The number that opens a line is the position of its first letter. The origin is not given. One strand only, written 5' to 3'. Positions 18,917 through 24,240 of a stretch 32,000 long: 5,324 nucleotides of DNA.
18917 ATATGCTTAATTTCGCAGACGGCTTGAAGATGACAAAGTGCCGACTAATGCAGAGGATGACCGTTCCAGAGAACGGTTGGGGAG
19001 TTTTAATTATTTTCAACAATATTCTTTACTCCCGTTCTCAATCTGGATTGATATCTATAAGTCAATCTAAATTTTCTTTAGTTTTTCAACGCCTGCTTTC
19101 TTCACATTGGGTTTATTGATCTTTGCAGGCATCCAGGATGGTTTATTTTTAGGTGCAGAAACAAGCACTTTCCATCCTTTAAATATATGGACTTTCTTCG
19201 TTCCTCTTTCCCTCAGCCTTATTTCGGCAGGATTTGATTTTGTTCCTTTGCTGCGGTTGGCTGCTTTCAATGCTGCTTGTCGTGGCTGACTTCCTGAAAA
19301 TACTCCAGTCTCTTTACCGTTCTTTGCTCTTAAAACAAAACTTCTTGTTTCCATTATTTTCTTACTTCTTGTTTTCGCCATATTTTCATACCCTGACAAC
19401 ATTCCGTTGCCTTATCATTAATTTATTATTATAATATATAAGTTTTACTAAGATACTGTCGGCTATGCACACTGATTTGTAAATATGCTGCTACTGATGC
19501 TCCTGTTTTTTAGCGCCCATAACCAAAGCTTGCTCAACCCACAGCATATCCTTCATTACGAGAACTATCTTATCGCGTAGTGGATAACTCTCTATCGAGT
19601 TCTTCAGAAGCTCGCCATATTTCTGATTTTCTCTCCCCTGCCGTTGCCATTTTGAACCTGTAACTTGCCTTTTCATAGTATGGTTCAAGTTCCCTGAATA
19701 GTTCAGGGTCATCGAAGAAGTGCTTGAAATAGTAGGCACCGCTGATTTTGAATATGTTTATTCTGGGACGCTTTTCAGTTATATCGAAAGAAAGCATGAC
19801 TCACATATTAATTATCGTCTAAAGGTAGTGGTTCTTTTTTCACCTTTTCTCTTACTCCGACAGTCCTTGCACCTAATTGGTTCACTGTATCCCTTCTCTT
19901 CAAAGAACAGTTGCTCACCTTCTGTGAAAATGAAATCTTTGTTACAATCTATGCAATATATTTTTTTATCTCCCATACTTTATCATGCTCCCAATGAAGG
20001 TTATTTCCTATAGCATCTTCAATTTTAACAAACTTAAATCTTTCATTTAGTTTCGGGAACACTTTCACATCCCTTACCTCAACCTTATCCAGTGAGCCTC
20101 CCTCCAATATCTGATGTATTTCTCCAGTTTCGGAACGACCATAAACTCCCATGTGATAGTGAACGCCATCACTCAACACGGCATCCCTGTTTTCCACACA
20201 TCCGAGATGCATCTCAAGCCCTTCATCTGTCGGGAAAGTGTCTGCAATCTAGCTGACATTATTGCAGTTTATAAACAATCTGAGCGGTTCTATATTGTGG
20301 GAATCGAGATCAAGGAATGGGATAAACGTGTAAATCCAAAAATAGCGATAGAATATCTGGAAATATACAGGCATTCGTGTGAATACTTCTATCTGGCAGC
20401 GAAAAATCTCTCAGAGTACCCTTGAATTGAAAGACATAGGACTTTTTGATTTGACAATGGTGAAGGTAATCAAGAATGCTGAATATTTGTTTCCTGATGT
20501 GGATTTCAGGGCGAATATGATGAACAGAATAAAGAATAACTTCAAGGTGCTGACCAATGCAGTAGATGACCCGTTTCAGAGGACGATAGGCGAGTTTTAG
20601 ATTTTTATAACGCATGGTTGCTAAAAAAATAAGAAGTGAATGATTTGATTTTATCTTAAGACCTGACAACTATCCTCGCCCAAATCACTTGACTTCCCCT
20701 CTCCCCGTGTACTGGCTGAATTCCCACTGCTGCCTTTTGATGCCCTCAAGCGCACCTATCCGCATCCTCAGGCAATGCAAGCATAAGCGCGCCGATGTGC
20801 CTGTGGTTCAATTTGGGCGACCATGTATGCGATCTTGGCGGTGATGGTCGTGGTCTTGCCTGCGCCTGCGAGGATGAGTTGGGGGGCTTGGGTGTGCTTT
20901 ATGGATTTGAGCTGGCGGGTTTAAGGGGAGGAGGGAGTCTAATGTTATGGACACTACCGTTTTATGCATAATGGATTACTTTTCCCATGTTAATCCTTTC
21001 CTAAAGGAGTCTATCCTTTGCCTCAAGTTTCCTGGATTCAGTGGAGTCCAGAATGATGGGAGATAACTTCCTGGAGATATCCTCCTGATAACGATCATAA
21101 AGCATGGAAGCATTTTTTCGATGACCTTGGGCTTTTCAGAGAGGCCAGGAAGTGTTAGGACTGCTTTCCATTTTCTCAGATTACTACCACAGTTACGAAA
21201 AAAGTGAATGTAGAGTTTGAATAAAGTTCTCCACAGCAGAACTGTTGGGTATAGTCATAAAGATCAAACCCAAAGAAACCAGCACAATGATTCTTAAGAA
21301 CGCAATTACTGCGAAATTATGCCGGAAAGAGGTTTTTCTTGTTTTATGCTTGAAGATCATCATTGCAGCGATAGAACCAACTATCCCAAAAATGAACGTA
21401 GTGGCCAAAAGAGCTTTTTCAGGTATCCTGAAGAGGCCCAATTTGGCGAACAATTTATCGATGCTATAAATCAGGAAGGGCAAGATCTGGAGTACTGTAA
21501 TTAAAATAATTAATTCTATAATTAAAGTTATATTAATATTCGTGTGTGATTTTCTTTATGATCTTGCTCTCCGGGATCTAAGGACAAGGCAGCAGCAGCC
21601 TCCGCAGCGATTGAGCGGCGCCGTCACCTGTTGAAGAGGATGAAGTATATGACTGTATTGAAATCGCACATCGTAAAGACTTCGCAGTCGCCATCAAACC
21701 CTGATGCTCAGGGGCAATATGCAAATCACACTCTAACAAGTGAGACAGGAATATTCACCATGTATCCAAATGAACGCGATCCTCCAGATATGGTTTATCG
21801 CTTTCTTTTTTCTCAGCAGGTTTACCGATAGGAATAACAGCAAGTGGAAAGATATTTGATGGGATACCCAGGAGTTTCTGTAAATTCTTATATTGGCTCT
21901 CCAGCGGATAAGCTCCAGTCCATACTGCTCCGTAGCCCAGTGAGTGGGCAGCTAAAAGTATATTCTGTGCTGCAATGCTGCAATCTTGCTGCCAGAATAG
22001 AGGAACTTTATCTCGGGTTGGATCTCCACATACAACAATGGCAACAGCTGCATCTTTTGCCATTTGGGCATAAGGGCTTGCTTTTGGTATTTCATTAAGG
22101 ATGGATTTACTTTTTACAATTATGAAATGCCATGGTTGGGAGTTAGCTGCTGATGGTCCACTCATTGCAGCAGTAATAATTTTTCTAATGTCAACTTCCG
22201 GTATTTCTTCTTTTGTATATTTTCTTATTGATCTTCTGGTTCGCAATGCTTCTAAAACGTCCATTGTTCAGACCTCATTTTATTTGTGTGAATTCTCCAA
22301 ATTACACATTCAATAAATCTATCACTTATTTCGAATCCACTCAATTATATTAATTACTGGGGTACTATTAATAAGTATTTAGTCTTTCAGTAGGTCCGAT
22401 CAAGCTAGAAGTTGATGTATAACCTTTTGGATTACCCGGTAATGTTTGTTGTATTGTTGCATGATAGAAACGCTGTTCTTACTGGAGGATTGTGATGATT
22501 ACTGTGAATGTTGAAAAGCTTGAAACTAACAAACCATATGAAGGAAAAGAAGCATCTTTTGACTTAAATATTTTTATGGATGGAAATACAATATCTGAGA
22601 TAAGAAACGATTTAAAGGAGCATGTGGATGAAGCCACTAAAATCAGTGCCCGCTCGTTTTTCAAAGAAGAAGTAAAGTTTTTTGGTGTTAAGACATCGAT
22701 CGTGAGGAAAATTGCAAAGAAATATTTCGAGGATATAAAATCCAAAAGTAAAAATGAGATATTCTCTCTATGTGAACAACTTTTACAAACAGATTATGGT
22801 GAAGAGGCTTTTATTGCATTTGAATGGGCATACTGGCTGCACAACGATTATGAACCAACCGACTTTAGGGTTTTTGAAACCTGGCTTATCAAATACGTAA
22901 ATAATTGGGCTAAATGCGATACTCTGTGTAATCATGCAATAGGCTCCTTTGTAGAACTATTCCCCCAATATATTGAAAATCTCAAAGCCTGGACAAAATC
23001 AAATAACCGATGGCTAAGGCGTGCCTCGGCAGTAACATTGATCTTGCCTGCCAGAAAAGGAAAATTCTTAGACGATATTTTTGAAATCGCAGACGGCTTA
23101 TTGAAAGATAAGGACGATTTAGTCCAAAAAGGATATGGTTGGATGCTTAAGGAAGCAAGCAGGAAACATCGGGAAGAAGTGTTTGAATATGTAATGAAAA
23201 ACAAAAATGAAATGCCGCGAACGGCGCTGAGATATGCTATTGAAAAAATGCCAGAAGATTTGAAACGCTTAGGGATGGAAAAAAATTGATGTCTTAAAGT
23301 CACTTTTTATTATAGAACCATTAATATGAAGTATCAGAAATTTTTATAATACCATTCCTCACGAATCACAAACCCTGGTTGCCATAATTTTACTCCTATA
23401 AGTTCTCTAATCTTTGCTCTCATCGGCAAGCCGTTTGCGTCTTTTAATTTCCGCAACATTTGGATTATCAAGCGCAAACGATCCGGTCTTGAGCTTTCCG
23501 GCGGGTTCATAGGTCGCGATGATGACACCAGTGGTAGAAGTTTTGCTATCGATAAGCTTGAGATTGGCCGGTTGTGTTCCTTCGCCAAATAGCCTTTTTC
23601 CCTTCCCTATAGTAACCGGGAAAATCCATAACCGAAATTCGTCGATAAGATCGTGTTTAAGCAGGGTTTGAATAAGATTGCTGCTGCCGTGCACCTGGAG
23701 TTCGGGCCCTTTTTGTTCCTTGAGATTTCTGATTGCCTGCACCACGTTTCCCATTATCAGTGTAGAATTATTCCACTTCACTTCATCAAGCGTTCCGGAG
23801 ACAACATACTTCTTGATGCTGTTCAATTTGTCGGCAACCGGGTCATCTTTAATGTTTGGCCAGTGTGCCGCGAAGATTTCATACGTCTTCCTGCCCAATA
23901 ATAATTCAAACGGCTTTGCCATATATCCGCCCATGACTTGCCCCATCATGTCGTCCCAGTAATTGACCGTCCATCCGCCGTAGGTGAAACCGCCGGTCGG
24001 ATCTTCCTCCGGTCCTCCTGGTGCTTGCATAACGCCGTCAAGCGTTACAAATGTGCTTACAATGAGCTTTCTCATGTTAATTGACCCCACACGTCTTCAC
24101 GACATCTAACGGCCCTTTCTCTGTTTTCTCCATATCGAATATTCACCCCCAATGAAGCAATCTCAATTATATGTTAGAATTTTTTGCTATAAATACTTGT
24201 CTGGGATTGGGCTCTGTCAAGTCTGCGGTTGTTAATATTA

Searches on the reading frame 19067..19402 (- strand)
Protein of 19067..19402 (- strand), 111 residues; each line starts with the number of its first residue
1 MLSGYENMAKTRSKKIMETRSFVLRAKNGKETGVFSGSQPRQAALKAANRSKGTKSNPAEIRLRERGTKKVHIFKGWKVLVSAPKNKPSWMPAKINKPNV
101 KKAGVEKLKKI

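Call 47: search_protein_families(library=pfam, proteins=[window:19067-19402:-], max_evalue=0.001)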
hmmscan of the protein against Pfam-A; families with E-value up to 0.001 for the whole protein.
window:19067-19402:- (111 aa): 1 family
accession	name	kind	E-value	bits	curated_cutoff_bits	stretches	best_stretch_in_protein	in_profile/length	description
PF05854.16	MC1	-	1.5e-39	134.6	23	1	18-108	1-95/96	Non-histone chromosomal protein MC1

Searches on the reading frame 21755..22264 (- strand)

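Call 47: search_protein_families(library=pfam, proteins=[window:21755-22264:-], max_evalue=0.001)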
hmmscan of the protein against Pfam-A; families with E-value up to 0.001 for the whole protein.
window:21755-22264:- (169 aa): 2 families
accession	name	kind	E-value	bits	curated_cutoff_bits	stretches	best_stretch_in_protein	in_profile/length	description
PF00881.29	Nitroreductase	-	9.3e-29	101.2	23.5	1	7-148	1-167/167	Nitroreductase family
PF14512.11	TM1586_NiRdase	-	5e-11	43.1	27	1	26-57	160-191/215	Putative TM nitroreductase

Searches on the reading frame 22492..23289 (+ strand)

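Call 47: search_protein_families(library=pfam, proteins=[window:22492-23289:+], max_evalue=0.001)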
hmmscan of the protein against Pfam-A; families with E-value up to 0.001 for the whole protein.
window:22492-23289:+ (265 aa): 1 family
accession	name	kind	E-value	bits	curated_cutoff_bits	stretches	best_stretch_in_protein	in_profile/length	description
PF08713.17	DNA_alkylation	-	1.4e-66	224.6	21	1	37-253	1-213/213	DNA alkylation repair enzyme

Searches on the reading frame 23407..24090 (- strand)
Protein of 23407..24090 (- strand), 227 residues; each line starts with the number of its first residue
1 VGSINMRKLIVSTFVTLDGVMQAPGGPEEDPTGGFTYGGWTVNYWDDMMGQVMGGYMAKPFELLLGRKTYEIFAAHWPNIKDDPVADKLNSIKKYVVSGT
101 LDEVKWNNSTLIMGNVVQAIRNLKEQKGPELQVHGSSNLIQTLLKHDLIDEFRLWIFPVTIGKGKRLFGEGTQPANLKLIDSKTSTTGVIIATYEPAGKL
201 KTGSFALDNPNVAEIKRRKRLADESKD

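Call 47: search_protein_families(library=pfam, proteins=[window:23407-24090:-], max_evalue=0.001)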
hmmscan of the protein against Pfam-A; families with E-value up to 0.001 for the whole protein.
window:23407-24090:- (227 aa): 1 family
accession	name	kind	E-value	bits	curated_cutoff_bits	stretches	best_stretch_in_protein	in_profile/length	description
PF01872.23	RibD_C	-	1.2e-26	94.2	24.1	1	7-190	1-196/197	RibD C-terminal domain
